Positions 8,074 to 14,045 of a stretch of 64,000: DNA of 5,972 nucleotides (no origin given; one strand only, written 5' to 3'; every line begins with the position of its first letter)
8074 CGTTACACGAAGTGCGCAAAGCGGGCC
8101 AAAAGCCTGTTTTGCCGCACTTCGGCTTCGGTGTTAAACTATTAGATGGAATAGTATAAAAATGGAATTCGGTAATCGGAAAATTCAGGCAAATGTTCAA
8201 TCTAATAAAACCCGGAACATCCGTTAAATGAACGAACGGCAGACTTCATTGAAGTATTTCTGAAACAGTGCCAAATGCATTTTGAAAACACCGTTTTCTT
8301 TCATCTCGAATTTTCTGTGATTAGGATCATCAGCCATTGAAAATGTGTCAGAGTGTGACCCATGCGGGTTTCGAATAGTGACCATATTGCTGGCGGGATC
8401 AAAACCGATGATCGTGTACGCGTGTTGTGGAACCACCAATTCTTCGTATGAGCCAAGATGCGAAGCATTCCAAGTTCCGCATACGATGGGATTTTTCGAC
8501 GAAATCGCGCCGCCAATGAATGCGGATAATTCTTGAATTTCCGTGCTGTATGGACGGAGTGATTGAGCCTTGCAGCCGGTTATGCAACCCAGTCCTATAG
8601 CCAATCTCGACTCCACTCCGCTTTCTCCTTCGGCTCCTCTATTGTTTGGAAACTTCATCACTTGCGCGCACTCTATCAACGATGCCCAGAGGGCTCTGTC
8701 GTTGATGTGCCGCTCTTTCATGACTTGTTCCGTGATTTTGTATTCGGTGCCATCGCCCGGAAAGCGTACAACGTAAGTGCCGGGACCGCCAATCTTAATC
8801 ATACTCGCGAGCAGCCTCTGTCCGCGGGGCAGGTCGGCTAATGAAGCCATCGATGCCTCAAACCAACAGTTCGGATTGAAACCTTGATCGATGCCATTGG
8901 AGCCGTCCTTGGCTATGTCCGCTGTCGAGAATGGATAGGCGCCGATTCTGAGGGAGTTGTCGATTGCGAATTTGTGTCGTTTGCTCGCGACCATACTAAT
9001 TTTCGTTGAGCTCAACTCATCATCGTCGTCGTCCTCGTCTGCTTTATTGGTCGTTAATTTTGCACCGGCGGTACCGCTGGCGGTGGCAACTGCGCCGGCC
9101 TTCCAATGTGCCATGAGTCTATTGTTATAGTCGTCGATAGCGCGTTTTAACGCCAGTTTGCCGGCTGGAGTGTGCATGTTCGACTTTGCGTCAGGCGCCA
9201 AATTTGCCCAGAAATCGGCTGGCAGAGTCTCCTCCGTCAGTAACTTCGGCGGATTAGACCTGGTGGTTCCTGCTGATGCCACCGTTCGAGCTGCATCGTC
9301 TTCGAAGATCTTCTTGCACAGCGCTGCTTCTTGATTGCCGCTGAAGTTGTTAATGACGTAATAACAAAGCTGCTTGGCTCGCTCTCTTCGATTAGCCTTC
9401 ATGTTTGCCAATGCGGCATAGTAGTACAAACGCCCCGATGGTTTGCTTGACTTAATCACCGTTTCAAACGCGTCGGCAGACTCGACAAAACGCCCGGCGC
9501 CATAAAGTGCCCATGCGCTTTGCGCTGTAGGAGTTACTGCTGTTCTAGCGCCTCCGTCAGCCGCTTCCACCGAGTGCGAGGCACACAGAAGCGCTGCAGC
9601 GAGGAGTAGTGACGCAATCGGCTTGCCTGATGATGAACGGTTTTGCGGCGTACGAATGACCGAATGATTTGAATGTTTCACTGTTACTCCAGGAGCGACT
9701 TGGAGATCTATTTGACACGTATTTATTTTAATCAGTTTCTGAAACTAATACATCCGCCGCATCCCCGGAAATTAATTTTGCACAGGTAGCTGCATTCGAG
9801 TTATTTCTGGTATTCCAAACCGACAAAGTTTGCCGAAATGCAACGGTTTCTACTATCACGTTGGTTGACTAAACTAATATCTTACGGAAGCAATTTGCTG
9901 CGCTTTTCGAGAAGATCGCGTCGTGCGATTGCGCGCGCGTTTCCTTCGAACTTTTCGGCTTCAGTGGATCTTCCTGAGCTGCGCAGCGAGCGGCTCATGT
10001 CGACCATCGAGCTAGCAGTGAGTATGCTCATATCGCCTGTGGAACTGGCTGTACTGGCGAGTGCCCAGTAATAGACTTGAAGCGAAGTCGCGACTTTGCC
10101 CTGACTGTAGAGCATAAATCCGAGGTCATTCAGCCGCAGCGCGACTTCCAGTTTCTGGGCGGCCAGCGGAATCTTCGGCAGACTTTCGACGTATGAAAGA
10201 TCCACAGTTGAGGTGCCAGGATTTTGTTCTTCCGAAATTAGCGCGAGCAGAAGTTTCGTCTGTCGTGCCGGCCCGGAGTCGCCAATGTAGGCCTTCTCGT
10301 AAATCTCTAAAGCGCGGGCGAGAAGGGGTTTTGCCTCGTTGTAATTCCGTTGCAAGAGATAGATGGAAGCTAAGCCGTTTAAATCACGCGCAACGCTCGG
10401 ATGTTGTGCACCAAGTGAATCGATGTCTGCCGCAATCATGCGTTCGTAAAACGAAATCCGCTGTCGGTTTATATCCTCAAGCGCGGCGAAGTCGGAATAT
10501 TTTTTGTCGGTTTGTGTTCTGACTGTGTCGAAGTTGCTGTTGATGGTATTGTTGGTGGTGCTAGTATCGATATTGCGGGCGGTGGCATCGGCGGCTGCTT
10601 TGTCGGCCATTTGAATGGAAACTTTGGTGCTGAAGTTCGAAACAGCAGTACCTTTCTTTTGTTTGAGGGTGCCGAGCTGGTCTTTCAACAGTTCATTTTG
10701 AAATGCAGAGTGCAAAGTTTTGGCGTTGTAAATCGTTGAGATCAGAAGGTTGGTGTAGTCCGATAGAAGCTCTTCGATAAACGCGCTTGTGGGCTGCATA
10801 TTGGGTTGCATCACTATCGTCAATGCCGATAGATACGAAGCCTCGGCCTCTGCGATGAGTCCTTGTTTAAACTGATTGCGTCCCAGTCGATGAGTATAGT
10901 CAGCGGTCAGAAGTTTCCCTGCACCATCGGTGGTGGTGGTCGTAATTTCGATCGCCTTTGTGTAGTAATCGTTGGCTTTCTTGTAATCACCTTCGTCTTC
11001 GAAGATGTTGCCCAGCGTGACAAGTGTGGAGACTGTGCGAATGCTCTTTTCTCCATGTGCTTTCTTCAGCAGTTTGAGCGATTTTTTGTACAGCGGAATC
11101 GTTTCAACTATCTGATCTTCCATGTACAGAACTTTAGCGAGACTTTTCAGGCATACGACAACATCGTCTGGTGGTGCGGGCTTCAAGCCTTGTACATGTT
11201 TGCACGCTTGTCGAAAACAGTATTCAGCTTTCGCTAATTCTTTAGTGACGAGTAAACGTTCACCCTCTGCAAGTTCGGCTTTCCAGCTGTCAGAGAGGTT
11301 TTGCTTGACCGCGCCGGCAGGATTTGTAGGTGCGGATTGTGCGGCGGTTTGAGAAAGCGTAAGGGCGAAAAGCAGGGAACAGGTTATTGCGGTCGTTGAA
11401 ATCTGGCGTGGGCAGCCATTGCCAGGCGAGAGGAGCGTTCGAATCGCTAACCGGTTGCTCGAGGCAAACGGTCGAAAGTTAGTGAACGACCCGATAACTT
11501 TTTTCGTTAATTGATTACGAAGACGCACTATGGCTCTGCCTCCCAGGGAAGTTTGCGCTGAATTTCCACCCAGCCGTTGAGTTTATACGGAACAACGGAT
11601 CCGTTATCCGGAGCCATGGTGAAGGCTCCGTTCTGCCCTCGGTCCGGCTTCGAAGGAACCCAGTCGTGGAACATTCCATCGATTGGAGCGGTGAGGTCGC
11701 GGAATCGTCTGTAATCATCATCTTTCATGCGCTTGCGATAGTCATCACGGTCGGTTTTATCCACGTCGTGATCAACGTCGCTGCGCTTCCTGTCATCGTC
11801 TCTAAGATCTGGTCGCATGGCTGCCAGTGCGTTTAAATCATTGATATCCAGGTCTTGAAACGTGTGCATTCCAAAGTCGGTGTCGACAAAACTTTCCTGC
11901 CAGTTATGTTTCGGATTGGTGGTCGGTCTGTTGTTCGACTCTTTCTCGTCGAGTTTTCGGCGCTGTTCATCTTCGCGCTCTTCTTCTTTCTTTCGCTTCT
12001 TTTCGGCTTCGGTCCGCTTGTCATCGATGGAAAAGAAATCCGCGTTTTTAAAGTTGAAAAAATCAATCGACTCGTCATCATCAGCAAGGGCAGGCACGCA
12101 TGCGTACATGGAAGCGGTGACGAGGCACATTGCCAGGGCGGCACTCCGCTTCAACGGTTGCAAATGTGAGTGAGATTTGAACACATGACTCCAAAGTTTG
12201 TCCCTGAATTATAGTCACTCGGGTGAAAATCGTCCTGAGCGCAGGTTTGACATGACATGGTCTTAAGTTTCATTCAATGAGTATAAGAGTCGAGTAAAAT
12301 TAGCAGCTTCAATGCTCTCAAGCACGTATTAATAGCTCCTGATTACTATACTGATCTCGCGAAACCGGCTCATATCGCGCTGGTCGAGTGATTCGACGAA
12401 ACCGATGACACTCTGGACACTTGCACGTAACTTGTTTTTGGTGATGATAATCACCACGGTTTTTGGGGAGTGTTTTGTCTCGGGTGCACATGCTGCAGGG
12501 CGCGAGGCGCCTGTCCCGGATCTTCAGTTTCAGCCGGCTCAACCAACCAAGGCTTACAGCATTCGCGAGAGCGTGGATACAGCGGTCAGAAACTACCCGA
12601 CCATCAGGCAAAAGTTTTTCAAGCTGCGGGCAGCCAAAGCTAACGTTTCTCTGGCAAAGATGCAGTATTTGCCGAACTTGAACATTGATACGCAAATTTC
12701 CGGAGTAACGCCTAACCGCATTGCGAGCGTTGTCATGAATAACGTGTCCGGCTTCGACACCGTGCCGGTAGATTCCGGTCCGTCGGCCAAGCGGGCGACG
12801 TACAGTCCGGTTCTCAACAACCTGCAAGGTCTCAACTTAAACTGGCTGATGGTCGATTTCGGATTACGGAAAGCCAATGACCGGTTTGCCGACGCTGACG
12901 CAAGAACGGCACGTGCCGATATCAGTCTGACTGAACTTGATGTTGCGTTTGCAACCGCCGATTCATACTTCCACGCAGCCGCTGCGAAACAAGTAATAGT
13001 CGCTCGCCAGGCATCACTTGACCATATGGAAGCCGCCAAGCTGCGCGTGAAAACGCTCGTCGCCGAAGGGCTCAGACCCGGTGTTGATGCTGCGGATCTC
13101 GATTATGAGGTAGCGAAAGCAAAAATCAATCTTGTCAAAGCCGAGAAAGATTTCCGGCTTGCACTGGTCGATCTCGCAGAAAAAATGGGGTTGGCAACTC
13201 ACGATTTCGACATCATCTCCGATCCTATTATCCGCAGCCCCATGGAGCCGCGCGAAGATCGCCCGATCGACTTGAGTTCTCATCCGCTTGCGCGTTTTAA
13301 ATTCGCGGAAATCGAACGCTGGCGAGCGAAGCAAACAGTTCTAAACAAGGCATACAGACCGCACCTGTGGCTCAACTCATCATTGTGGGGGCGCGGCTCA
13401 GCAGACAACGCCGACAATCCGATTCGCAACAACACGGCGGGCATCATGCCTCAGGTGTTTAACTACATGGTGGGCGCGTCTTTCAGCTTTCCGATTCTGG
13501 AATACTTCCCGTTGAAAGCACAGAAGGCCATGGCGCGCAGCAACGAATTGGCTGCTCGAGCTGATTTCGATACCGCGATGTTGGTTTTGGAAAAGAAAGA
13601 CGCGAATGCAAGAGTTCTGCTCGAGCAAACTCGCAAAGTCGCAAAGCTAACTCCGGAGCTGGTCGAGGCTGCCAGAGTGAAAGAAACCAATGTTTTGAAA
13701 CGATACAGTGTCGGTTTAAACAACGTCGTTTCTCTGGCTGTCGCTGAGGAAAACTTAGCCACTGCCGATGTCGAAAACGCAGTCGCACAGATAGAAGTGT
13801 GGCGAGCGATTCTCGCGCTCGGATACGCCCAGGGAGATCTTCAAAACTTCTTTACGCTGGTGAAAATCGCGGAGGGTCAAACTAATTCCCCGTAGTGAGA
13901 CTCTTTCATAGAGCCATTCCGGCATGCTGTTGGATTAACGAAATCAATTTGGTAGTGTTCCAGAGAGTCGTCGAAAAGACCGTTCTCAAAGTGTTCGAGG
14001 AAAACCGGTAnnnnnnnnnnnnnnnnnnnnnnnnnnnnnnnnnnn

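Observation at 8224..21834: Two loci pairing a secreted TPR protein with a secreted calpain-like (C2) cysteine protease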

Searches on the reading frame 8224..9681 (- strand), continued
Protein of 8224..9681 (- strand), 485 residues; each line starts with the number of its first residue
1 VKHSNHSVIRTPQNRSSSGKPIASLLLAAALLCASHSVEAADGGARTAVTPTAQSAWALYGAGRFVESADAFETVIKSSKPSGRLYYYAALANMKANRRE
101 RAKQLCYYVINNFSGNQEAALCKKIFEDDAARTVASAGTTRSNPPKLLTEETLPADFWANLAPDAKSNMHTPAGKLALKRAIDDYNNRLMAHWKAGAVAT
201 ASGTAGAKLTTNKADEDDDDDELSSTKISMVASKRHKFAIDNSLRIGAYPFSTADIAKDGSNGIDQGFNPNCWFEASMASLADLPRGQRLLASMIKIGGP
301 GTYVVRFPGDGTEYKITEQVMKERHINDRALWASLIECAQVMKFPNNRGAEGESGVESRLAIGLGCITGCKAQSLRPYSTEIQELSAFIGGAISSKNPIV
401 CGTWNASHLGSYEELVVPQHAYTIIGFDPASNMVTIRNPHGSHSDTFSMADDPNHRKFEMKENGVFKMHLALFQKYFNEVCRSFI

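Call 39: predict_structure(alignment_id=A2)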
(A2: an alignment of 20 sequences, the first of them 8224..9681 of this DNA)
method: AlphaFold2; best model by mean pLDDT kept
length: 485 residues; sequences in the alignment: 20
mean_pLDDT: 79.1   pTM: 0.54
mean pLDDT of the five models: 79.1, 77.5, 76.7, 76.5, 76.5
residues with pLDDT >= 90: 247; 70-90: 115; 50-70: 28; < 50: 95
segments of 3 or more residues with pLDDT < 50: 1-47, 130-142, 199-233
pLDDT, mean of each block of 10 residues (from residue 1): 34 37 47 40 49 93 91 95 96 92 95 92 75 35 70 81 82 88 84 64 34 37 41 62 91 94 73 89 95 95 94 95 86 94 80 67 91 93 97 96 92 92 96 95 89 94 95 96 93
secondary structure, 60 per line:
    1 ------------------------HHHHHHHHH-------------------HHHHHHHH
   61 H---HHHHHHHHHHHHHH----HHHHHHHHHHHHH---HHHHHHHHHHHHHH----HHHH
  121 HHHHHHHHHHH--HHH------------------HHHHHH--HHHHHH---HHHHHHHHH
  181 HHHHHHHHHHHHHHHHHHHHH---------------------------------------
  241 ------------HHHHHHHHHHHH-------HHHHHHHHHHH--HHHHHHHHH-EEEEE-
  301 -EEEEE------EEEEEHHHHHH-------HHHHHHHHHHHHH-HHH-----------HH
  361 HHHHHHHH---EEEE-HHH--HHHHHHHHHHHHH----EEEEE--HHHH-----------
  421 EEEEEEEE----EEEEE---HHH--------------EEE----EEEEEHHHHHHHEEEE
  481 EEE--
elements in order: H25-33 H53-61 H65-78 H83-95 H99-112 H117-131 H155-160 H163-168 H172-201 H253-264 H272-282 H285-293 E295-299 E302-306 E313-317 H318-323 H331-343 H359-368 E372-375 H382-394 E399-403 H406-409 E421-428 E433-437 E458-460 E465-469 H470-476 E477-483
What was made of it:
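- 8224..9681 (-): C2a: exported calpain-type cysteine peptidase, 485 aa. Order of parts: signal peptide (aa 1-40), TPR-like helical domain, helical and acidic disordered linker (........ at aa 215), compact CysPc core. AF2 pLDDT 79, with the core above 90 (call 39).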

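Call 43: fold_search(model_id=the predicted structure, library=pdb)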
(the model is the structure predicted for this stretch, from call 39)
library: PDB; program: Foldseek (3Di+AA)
matches with E <= 10: 1000; with E <= 0.001: 35
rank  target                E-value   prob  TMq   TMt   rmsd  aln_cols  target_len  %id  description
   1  2p0r_A                2.9e-08  1.00  0.32  0.47   6.5       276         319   19  Structure of Human Calpain 9 in complex with Leupeptin (released 2007-03-20)
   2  6bkj_D                4.8e-08  1.00  0.30  0.46   7.5       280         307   16  Crystal Structure of Human Calpain-3 Protease Core in Complex with Leupeptin (released 2018-02-07)
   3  1zcm                  5.8e-08  1.00  0.35  0.50   5.8       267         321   19  Human calpain protease core inhibited by ZLLYCH2F (released 2006-01-31)
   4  6bgp_A                5.8e-08  1.00  0.32  0.49   6.7       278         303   18  Crystal Structure of Human Calpain-3 Protease Core Mutant-C129A (released 2018-02-07)
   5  6bgp_C                5.8e-08  1.00  0.32  0.47  10.2       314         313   15  Crystal Structure of Human Calpain-3 Protease Core Mutant-C129A (released 2018-02-07)
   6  6bkj_A                8.7e-08  1.00  0.31  0.46   7.1       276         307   17  Crystal Structure of Human Calpain-3 Protease Core in Complex with Leupeptin (released 2018-02-07)
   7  6bkj_C                9.6e-08  1.00  0.33  0.50   6.1       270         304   17  Crystal Structure of Human Calpain-3 Protease Core in Complex with Leupeptin (released 2018-02-07)
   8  6bjd_C                1.1e-07  1.00  0.31  0.47   9.7       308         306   16  Crystal Structure of Human Calpain-3 Protease Core in Complex with E-64 (released 2018-02-07)
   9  3df0_A                1.4e-07  1.00  0.32  0.23   9.6       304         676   16  Calcium-dependent complex between m-calpain and calpastatin (released 2008-11-11)
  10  6bdt_A                1.4e-07  1.00  0.32  0.48  10.0       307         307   16  Crystal Structure of Human Calpain-3 Protease Core Mutant-C129S (released 2018-02-07)
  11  6bjd_B                1.4e-07  1.00  0.31  0.47  10.0       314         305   16  Crystal Structure of Human Calpain-3 Protease Core in Complex with E-64 (released 2018-02-07)
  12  6bdt_B                1.5e-07  1.00  0.32  0.46  10.2       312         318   15  Crystal Structure of Human Calpain-3 Protease Core Mutant-C129S (released 2018-02-07)
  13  6bjd_A                1.6e-07  1.00  0.31  0.46  10.2       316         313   16  Crystal Structure of Human Calpain-3 Protease Core in Complex with E-64 (released 2018-02-07)
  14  7w7o                  2.1e-07  1.00  0.33  0.48   6.3       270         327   18  The crystal structure of human Calpain-1 protease core in complex with 14a (released 2023-06-07)
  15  6bkj_B                2.3e-07  1.00  0.31  0.47  10.1       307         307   16  Crystal Structure of Human Calpain-3 Protease Core in Complex with Leupeptin (released 2018-02-07)
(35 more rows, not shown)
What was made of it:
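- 8224..9681 (-): The top 34 Foldseek PDB hits are all calpain cores, best E 2.9e-8 (call 43).
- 9289..9525 (-): C2a N-terminal TPR-like domain (aa 53-131, five helices), conserved across the family. Foldseek hits to the YbgF, RPAP3 and Tah1 TPR domains at E 0.05-0.1 (call 43).
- On Peptidase family C2 (calpain, Pfam PF00648, clan CA): For C2a the top 34 hits are calpain cores, E 2.9e-8 to 8e-5 (call 43).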

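Call 61: search_protein_families(library=ncbifam, max_evalue=0.001, proteins=[window:8224-9681:-])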
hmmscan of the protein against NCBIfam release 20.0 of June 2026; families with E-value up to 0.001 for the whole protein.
window:8224-9681:- (485 aa): 0 families

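Call 86: search_protein_families(library=padloc, max_evalue=0.001, proteins=[window:8224-9681:-])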
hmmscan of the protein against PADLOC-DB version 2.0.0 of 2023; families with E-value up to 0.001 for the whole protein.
window:8224-9681:- (485 aa): 0 families

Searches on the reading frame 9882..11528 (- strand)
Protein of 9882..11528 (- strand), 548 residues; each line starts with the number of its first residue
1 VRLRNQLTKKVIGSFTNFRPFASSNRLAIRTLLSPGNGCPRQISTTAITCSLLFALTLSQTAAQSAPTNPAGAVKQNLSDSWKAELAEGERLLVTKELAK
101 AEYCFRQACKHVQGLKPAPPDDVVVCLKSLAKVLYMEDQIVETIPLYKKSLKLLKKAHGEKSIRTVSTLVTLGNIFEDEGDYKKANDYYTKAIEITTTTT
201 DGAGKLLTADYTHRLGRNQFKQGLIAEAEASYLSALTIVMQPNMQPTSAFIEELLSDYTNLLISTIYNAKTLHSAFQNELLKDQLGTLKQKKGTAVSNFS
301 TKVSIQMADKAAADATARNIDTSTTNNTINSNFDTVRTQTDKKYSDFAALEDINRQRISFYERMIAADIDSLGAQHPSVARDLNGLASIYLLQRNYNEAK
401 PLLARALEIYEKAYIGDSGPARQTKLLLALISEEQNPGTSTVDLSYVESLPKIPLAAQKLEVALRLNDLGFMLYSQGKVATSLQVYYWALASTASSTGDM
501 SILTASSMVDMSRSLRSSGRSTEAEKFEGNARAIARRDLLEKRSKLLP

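Call 4: search_protein_families(library=pfam, proteins=[window:9882-11528:-], max_evalue=1)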
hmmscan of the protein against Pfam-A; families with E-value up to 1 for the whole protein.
window:9882-11528:- (548 aa): 18 families
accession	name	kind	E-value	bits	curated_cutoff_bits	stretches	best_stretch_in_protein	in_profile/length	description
PF13424.12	TPR_12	-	4.7e-31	107.3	30.1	4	129-196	8-75/77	Tetratricopeptide repeat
PF13374.12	TPR_10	-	2.7e-17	62.6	27.5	2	383-414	5-36/42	Tetratricopeptide repeat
PF07719.23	TPR_2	-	7.1e-15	54.3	27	2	169-195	4-30/34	Tetratricopeptide repeat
PF24885.1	TPR_NPHP3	-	7.1e-12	45.7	100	2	359-414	162-217/239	Nephrocystin-3 TPR domain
PF00515.34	TPR_1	-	1e-11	44.6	27.8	2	169-195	4-30/34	Tetratricopeptide repeat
PF13181.12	TPR_8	-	1.6e-09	37.6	25.7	2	168-195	3-30/34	Tetratricopeptide repeat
PF13176.12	TPR_7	-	1e-08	35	27.9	2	169-201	2-34/36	Tetratricopeptide repeat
PF17874.7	TPR_MalT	-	3e-08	33.8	45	1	78-230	36-182/336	MalT-like TPR region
PF13428.12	TPR_14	-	7.4e-06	26.6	23.5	0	385-412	6-33/44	Tetratricopeptide repeat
PF09986.15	DUF2225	-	0.00082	19.6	21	0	325-421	70-159/214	Uncharacterized protein conserved in bacteria (DUF2225)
PF13174.12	TPR_6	-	0.0045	18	26.3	0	171-194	5-28/33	Tetratricopeptide repeat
PF21325.3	SHPRH_helical-1st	-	0.0066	17.1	27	0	123-176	23-76/95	E3 ubiquitin-protein ligase SHPRH, first helical domain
PF25063.1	ARM_TT21_C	-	0.014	15.7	35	1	79-200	52-163/209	Tetratricopeptide repeat protein 21 C-terminal ARM domain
PF13414.12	TPR_11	-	0.032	14.4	26.8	0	173-196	1-24/42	TPR repeat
PF13432.12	TPR_16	-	0.043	14.7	32.7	0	374-411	25-62/65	Tetratricopeptide repeat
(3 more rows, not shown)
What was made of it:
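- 9882..11528 (-): TPRa: secreted TPR_12/TPR_10 protein of 548 aa. It belongs to the conserved efflux-flanking cluster and is not a C2 partner. Pfam TPR_12, E 4.7e-31 (call 4).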

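Call 54: find_related_loci(query=A3, collection=metagenome_contigs, flank=10000)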
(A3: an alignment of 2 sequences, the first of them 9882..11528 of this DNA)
Query A3 (548 aa) in metagenome_contigs; peptide patterns used: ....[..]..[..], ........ (x = any residue, [..] = any of these).
600 stretches matched a pattern (row limit reached: there are more); 2 encode a relative of the query (tblastn E <= 1e-3); 2 distinct loci.
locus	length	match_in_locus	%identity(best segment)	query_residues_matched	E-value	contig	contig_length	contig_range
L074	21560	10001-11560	77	44-548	0e+0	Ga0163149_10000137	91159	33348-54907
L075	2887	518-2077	77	44-548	0e+0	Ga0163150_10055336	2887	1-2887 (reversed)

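Call 61: search_protein_families(library=ncbifam, max_evalue=0.001, proteins=[window:9882-11528:-])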
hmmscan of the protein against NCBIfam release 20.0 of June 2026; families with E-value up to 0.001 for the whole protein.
window:9882-11528:- (548 aa): 3 families
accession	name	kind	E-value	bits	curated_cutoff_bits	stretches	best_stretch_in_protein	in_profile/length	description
NF053520.1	HK_Porph_FimS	equivalog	7.5e-07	27.8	600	1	133-241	133-236/618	sensor histidine kinase FimS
NF040586.1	FxSxx_TPR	equivalog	2.4e-05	23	300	0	142-230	532-619/830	FxSxx-COOH system tetratricopeptide repeat protein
NF052312.1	T9SS_PorW_SprE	equivalog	5.9e-05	21.9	250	0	130-201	296-363/716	type IX secretion system periplasmic lipoprotein PorW/SprE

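Call 86: search_protein_families(library=padloc, max_evalue=0.001, proteins=[window:9882-11528:-])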
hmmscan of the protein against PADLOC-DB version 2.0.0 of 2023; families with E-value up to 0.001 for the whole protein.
window:9882-11528:- (548 aa): 1 family
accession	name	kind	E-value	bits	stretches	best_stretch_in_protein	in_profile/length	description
PDLC01169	TPR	-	4.1e-07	27.6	1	125-207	110-190/252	TPR repeats containing protein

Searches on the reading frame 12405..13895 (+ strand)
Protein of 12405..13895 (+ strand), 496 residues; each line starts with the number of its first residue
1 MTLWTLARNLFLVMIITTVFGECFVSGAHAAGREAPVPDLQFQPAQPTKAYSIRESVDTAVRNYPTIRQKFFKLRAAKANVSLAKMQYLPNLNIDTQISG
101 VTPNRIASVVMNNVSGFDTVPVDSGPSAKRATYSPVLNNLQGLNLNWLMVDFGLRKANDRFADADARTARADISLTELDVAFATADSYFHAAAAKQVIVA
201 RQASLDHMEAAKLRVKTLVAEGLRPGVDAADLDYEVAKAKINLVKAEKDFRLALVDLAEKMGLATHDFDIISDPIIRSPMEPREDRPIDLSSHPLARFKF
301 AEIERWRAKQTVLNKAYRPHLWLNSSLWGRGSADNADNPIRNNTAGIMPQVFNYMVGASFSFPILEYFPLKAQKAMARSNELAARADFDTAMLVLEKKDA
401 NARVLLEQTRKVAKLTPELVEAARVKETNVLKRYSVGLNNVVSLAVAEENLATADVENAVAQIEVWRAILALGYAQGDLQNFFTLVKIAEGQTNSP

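Call 4: search_protein_families(library=pfam, proteins=[window:12405-13895:+], max_evalue=1)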
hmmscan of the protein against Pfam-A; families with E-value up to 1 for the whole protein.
window:12405-13895:+ (496 aa): 2 families
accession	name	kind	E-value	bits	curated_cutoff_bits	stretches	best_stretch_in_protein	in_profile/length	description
PF02321.23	OEP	-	1.2e-30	107.2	22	2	55-258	3-183/187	Outer membrane efflux protein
PF21232.3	Yme1-like_N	-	0.15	12.2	27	1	447-476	3-32/61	Yme1-like, N-terminal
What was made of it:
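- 12405..13895 (+): Outer-membrane efflux protein (TolC-like), first gene of the efflux operon. PF02321, E 1.2e-30 (call 4).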

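Call 61: search_protein_families(library=ncbifam, max_evalue=0.001, proteins=[window:12405-13895:+])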
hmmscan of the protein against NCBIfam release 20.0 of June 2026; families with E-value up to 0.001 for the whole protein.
window:12405-13895:+ (496 aa): 2 families
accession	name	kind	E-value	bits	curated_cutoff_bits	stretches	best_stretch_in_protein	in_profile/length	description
TIGR01844.1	type_I_sec_TolC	subfamily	9.6e-16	57.8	225.15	1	52-481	4-402/414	TolC family outer membrane protein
TIGR01845.1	outer_NodT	subfamily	3.2e-08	32.8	210.05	1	53-265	59-252/460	efflux transporter outer membrane subunit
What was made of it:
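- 12405..13895 (+): TIGR01844 and TIGR01845 hits (call 61).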
